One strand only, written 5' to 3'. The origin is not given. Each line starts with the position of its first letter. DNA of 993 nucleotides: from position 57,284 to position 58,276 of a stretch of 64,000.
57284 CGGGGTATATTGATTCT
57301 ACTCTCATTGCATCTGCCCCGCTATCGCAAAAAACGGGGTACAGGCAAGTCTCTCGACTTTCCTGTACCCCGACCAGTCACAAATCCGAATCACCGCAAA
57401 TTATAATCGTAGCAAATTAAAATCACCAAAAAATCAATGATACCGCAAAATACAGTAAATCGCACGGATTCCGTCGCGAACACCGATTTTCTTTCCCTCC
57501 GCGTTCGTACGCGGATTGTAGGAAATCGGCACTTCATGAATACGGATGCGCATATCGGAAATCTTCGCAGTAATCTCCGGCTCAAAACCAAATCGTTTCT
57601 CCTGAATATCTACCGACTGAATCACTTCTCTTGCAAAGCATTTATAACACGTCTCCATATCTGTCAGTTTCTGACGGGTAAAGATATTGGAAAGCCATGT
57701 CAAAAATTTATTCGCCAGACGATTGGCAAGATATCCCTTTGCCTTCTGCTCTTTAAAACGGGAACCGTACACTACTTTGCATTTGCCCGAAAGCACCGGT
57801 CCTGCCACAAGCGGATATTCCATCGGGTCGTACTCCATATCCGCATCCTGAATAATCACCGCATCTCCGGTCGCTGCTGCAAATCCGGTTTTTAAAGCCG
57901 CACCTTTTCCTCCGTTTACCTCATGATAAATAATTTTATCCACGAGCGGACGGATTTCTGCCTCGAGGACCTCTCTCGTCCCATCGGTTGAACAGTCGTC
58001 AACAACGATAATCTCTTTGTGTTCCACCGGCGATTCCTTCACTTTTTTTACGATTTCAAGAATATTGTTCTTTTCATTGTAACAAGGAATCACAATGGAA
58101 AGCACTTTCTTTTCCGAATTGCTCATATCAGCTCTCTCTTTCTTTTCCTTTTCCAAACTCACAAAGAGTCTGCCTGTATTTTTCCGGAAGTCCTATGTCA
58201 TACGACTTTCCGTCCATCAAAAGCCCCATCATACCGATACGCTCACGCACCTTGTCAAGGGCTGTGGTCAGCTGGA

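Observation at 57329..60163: Self-contained 'scavenge-activate-load' cassette: GHMP sugar kinase fused to a UDP-sugar pyrophosphorylase, coupled to a DPM1-like polyprenyl-phosphate glycosyltransferase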

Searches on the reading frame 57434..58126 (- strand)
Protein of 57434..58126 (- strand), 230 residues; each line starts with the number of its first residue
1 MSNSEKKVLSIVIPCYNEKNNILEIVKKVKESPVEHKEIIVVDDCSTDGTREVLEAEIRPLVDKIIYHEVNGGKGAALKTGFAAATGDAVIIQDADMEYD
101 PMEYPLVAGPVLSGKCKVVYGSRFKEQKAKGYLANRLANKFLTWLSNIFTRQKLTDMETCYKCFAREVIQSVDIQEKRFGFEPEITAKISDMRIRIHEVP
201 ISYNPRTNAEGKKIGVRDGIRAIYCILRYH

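Call 3: search_protein_families(library=pfam, proteins=[window:57434-58126:-], max_evalue=0.01)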
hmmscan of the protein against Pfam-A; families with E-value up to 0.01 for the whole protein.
window:57434-58126:- (230 aa): 3 families
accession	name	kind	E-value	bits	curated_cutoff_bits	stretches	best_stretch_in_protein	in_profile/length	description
PF00535.33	Glycos_transf_2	-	1.5e-31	110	23.3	1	10-157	1-152/168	Glycosyl transferase family 2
PF13641.12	Glyco_tranf_2_3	-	2.9e-07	31.2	27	1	9-101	3-101/230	Glycosyltransferase like family 2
PF10111.15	Glyco_tranf_2_2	-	2.7e-05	24.2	27.3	1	10-97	1-92/276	Glycosyltransferase like family 2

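Call 4: search_protein_families(library=ncbifam, proteins=[window:57434-58126:-], max_evalue=0.01)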
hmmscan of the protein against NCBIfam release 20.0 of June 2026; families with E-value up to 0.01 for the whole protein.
window:57434-58126:- (230 aa): 26 families (the best 25 are shown)
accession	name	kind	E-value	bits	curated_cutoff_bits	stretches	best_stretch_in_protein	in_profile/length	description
TIGR04182.1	glyco_TIGR04182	equivalog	7.9e-34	117.4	325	1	10-228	3-216/293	S-layer glycoprotein N-glycosyltransferase AglJ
NF058614.1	PPMAGASynPpgS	equivalog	7.2e-19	68.1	370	1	11-202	4-195/226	polyprenyl-phospho-N-acetylgalactosaminyl synthase PpgS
TIGR03937.1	PgaC_IcaA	equivalog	6.3e-17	61.6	422.3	1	4-97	42-136/407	poly-beta-1,6-N-acetyl-D-glucosamine synthase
NF007986.1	PRK10714.1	equivalog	1.2e-15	57.3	529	1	7-210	6-207/316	undecaprenyl-phosphate 4-deoxy-4-formamido-L-arabinose transferase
NF041391.1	DPhHxTase_Halo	equivalog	3.8e-15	55.5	375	1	15-208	3-188/213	dolichyl-phosphate hexose transferase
NF041875.1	EPS_EpsD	equivalog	2.5e-14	53.4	370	1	9-100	1-93/325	exopolysaccharide biosynthesis glycosyltransferase EpsD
NF007482.0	PRK10073.1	equivalog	3.7e-14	52.5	423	1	4-105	3-104/334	glycosyltransferase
NF047588.1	GlcsyltransPgfSStrep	equivalog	6.8e-14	51.8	500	1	9-172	3-167/308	glycosyltransferase PgfS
TIGR04283.1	glyco_like_mftF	equivalog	8.1e-14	51.7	182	1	9-133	1-120/221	TIGR04283 family arsenosugar biosynthesis glycosyltransferase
NF047683.1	TeichurnBiosyTuaG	equivalog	1.3e-13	51.2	400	1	5-99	4-99/252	teichuronic acid biosynthesis protein TuaG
NF010496.0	PRK13915.1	equivalog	1.6e-13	50.4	262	1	5-114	29-145/307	glucosyl-3-phosphoglycerate synthase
TIGR03965.1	mycofact_glyco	equivalog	1.2e-10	40.9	280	1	4-98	71-166/467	mycofactocin biosynthesis glycosyltransferase MftF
NF045692.1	OglycostaseCruG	equivalog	3.9e-08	32.6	600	1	9-101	43-140/386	2'-O-glycosyltransferase CruG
NF007453.0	PRK10018.1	equivalog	4.1e-06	26.7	382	1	5-102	4-102/280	colanic acid biosynthesis glycosyltransferase WcaA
NF050050.1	ProtGlycPglI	equivalog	4.4e-06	26.3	500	1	8-96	3-93/306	GalNAc(5)-diNAcBac-PP-undecaprenol beta-1,3-glucosyltransferase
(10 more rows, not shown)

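Call 46: search_solved_structures(query=window:57434-58126:-, max_evalue=0.001, show_alignments=3)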
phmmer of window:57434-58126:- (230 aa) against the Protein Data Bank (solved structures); distinct sequences matched with E-value up to 0.001: 23.
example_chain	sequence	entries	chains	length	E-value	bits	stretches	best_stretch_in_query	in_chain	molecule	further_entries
5mlz_A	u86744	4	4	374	1.1e-15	61.3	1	9-228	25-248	Dolichol monophosphate mannose synthase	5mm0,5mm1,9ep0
9hwj_A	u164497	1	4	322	9.5e-13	51.7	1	7-212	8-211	Undecaprenyl-phosphate 4-deoxy-4-formamido-L-arabinose transferase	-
9bhc_C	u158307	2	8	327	1.3e-12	51.2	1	7-211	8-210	Undecaprenyl-phosphate 4-deoxy-4-formamido-L-arabinose transferase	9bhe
8vxh_A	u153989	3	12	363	1.8e-12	50.8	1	7-211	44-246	Undecaprenyl-phosphate 4-deoxy-4-formamido-L-arabinose transferase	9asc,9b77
7pdo_A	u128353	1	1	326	2.9e-08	37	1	7-115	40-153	Glucosyl-3-phosphoglycerate synthase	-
7p5l_A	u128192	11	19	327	3e-08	37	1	7-115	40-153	Glucosyl-3-phosphoglycerate synthase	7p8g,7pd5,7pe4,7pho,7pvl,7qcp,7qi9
6yv7_B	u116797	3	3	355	6.8e-08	35.8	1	9-99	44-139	Glycosyl transferase, family 2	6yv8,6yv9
6yv7_A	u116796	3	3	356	6.8e-08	35.8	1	9-99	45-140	Glycosyl transferase, family 2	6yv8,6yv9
5tze_C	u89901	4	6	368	1.2e-07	35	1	9-96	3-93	Glycosyl transferase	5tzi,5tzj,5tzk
2z87_A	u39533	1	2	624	1.3e-07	34.9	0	8-161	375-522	Chondroitin synthase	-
2z86_A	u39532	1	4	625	1.3e-07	34.9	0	8-161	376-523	Chondroitin synthase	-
5tz8_A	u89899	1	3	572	2.3e-07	34.1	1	9-96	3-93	Glycosyl transferase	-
4y6n_A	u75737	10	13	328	3.2e-07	33.6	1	7-116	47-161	Glucosyl-3-phosphoglycerate synthase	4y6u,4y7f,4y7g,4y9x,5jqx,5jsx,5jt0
5eke_A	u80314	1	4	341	3.3e-07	33.6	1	8-170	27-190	Uncharacterized glycosyltransferase sll0501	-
5ekp_C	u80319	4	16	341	3.3e-07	33.6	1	8-170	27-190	Uncharacterized glycosyltransferase sll0501 | Glycosyltransferase sll0501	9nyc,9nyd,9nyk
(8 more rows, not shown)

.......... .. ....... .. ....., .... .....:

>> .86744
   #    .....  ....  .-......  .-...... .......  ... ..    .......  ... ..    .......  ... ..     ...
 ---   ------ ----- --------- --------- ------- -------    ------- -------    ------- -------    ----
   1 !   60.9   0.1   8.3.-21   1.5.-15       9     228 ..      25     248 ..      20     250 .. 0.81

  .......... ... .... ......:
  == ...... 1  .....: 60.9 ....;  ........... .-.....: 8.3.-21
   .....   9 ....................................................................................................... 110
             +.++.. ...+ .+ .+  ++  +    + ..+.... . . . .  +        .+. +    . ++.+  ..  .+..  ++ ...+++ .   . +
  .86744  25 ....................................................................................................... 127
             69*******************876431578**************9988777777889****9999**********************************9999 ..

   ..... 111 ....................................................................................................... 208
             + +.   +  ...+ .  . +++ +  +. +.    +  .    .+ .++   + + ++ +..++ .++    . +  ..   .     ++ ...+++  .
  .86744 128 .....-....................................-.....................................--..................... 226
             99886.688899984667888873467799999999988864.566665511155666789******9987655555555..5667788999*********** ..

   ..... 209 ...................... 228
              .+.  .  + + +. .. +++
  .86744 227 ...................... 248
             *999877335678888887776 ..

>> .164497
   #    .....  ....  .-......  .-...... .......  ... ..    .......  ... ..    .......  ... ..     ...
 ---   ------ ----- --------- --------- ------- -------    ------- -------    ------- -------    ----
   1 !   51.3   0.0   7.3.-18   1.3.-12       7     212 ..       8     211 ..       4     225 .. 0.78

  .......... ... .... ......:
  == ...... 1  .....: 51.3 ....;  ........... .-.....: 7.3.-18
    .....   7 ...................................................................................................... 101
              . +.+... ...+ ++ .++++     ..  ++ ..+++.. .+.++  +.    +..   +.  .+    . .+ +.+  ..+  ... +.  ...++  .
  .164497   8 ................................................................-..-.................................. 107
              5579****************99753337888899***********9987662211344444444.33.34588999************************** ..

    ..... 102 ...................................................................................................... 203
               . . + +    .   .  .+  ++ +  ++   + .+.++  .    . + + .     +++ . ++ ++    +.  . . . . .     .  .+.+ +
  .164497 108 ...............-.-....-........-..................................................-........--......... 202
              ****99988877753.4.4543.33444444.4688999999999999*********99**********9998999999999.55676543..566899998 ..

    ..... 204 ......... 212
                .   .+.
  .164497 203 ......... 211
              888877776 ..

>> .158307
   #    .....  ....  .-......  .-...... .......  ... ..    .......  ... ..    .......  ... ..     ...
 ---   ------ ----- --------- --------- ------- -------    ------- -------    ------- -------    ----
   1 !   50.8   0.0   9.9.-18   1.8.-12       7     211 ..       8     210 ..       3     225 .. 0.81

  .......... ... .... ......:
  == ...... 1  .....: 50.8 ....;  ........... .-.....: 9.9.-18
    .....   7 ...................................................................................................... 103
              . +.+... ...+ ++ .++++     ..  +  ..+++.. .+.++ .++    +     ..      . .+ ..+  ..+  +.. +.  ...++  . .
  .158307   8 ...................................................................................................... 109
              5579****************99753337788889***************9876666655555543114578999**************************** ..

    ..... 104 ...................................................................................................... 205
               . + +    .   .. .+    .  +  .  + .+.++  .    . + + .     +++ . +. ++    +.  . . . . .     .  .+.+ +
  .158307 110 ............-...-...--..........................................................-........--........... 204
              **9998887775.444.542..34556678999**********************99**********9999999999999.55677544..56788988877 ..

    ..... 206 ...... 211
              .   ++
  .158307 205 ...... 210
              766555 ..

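Call 55: find_homologous_proteins(query=window:57434-58126:-, max_evalue=1e-10)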
Query window:57434-58126:- (230 aa): 8000 proteins with E <= 1e-10 among 8000 candidates; the best 120 are listed.
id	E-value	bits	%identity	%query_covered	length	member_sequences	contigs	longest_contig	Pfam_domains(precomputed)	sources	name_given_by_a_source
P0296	6.0e-146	502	98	100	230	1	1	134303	PF10111.15,PF13641.13,PF00535.33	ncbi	-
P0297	2.3e-145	500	97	100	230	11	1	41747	PF10111.15,PF13641.13,PF00535.33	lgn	-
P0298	2.3e-143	494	96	100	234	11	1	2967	PF10111.15,PF13641.13,PF00535.33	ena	-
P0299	5.9e-139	479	92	100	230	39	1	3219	PF10111.15,PF13641.13,PF00535.33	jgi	jgi:glycosyltransferase involved in cell wall biosynthesis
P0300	3.9e-136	470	91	100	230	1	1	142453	PF13641.13,PF00535.33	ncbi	-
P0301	8.6e-135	466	90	100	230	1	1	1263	PF13641.13,PF00535.33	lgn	-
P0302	1.1e-134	465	92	97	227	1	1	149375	PF13641.13,PF00535.33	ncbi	-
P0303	2.2e-134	464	91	100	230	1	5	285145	PF10111.15,PF13641.13,PF00535.33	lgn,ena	-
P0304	2.4e-134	464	91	100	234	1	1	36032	PF10111.15,PF13641.13,PF00535.33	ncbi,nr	ncbi:MAG: glycosyltransferase family 2 protein [Lachnospiraceae bacterium]|nr:glycosyltransferase fa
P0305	2.1e-133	461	89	100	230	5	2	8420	PF13641.13,PF00535.33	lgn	-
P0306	2.4e-133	461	91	100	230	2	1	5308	PF10111.15,PF13641.13,PF00535.33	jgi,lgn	-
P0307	4.3e-133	460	89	100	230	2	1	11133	PF13641.13,PF00535.33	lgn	-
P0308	5.1e-133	460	89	98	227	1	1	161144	PF10111.15,PF13641.13,PF00535.33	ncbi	-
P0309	1.1e-132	459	89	100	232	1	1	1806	PF10111.15,PF13641.13,PF00535.33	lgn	-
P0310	4.5e-131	453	88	100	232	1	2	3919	PF13641.13,PF00535.33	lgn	-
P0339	5.9e-115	401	78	100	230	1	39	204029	PF10111.15,PF13641.13,PF00535.33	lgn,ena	-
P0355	4.2e-113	395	75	99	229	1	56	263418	PF10111.15,PF13641.13,PF00535.33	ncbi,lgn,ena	-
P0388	3.7e-110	385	74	100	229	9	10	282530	PF10111.15,PF13641.13,PF00535.33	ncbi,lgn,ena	-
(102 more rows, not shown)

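Call 56: find_encoding_contigs(protein=P0296, flank=10000, max_places=1)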
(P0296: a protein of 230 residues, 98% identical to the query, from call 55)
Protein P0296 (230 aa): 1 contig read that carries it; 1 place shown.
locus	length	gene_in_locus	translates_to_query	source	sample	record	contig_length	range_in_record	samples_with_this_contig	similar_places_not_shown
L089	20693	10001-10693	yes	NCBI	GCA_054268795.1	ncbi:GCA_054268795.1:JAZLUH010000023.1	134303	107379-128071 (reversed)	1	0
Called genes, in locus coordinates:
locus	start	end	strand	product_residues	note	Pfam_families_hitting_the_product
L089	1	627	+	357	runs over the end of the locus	PF01757:Acyl_transf_3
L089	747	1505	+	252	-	-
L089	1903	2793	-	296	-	PF02311:AraC_binding, PF00165:HTH_AraC (weak), PF12833:HTH_18, PF00165:HTH_AraC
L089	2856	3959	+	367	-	PF01370:Epimerase, PF04321:RmlD_sub_bind, PF16363:GDP_Man_Dehyd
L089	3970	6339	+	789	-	PF00483:NTP_transferase, PF05899:Cupin_3 (faint), PF01050:MannoseP_isomer, PF07883:Cupin_2, PF20511:PMI_typeI_cat, PF21621:MPI_cupin_dom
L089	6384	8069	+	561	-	-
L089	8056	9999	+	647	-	PF00288:GHMP_kinases_N, PF00483:NTP_transferase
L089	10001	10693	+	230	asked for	PF13641:Glyco_tranf_2_3, PF00535:Glycos_transf_2, PF10111:Glyco_tranf_2_2 (weak)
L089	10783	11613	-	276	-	-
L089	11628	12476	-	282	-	-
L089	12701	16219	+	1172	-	PF01520:Amidase_3, PF08481:GBS_Bsp-like, PF01832:Glucosaminidase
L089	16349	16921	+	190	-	PF00908:dTDP_sugar_isom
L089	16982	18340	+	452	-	PF02397:Bac_transf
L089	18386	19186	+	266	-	PF00535:Glycos_transf_2, PF10111:Glyco_tranf_2_2, PF13641:Glyco_tranf_2_3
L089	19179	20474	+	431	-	PF04932:Wzy_C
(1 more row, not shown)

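Call 57: find_encoding_contigs(protein=P0355, flank=7000, max_places=2)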
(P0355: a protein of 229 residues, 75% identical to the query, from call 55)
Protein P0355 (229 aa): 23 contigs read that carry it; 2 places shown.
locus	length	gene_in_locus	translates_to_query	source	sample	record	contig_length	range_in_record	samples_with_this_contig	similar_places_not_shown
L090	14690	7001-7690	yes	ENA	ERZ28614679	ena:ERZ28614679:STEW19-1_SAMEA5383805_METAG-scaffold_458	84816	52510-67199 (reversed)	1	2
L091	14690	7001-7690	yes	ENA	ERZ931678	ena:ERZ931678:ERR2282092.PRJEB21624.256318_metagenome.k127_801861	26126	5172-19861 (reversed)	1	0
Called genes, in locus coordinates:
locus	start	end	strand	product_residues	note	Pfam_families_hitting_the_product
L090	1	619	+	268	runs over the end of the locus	PF01061:ABC2_membrane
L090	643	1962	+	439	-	PF00005:ABC_tran, PF14524:Wzt_C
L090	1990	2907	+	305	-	PF00398:RrnaAD (weak), PF13489:Methyltransf_23 (weak), PF02353:CMAS, PF13847:Methyltransf_31 (weak), PF08241:Methyltransf_11, PF08242:Methyltransf_12, PF13649:Methyltransf_25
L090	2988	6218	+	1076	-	PF13506:Glyco_transf_21 (weak), PF00535:Glycos_transf_2, PF13641:Glyco_tranf_2_3, PF13632:Glyco_trans_2_3 (faint), PF00535:Glycos_transf_2, PF10111:Glyco_tranf_2_2 (weak), PF13641:Glyco_tranf_2_3, PF13712:Glyco_tranf_2_5 (weak)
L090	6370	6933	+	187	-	PF00908:dTDP_sugar_isom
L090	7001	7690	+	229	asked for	PF13641:Glyco_tranf_2_3, PF00535:Glycos_transf_2, PF10111:Glyco_tranf_2_2 (weak)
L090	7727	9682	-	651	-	PF00288:GHMP_kinases_N, PF00483:NTP_transferase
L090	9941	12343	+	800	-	PF24677:DUF7657, PF24672:DUF7654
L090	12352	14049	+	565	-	PF19484:DUF6020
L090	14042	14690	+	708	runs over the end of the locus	PF00535:Glycos_transf_2, PF10111:Glyco_tranf_2_2 (weak)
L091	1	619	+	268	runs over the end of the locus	PF01061:ABC2_membrane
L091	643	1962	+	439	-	PF00005:ABC_tran, PF14524:Wzt_C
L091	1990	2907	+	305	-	PF00398:RrnaAD (weak), PF13489:Methyltransf_23 (weak), PF02353:CMAS, PF13847:Methyltransf_31 (weak), PF08241:Methyltransf_11, PF08242:Methyltransf_12, PF13649:Methyltransf_25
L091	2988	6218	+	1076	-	PF13632:Glyco_trans_2_3 (faint), PF13506:Glyco_transf_21 (weak), PF00535:Glycos_transf_2, PF13641:Glyco_tranf_2_3, PF00535:Glycos_transf_2, PF10111:Glyco_tranf_2_2 (weak), PF13641:Glyco_tranf_2_3, PF13712:Glyco_tranf_2_5 (weak)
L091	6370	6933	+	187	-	PF00908:dTDP_sugar_isom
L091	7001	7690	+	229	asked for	PF13641:Glyco_tranf_2_3, PF00535:Glycos_transf_2, PF10111:Glyco_tranf_2_2 (weak)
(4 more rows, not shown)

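Call 58: find_encoding_contigs(protein=P0339, flank=7000, max_places=2)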
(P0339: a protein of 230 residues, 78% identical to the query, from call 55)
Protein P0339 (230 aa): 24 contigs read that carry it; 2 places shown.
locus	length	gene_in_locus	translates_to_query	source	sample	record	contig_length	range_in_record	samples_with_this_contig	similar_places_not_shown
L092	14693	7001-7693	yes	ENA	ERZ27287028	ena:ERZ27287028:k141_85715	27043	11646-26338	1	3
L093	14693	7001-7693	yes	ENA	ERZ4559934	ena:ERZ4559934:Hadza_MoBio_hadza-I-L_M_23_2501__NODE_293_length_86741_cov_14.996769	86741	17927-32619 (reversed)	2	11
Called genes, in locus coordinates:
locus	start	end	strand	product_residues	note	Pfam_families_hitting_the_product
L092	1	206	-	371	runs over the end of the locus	-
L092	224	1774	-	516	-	-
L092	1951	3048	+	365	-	PF01041:DegT_DnrJ_EryC1, PF00155:Aminotran_1_2, PF01053:Cys_Met_Meta_PP (weak), PF01212:Beta_elim_lyase (weak)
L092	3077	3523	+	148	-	PF05523:FdtA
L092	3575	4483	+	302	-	PF00535:Glycos_transf_2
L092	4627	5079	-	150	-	PF02681:DUF212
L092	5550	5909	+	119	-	PF08769:Spo0A_C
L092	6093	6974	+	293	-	PF03102:NeuB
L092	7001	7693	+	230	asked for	PF13641:Glyco_tranf_2_3, PF00535:Glycos_transf_2, PF10111:Glyco_tranf_2_2 (faint)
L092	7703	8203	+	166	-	PF04138:GtrA_DPMS_TM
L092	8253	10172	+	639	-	PF02368:Big_2 (faint), PF21910:GH85_C (faint), PF26918:Ig_Eae (faint), PF26182:Ig_NUP210_5th (weak)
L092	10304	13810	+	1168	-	PF01520:Amidase_3, PF01835:MG2 (faint), PF08481:GBS_Bsp-like, PF01832:Glucosaminidase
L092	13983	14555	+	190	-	PF00908:dTDP_sugar_isom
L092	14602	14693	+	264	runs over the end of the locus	PF00535:Glycos_transf_2, PF10111:Glyco_tranf_2_2 (faint), PF13641:Glyco_tranf_2_3 (weak)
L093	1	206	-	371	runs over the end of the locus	-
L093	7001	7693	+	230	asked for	PF13641:Glyco_tranf_2_3, PF00535:Glycos_transf_2, PF10111:Glyco_tranf_2_2 (faint)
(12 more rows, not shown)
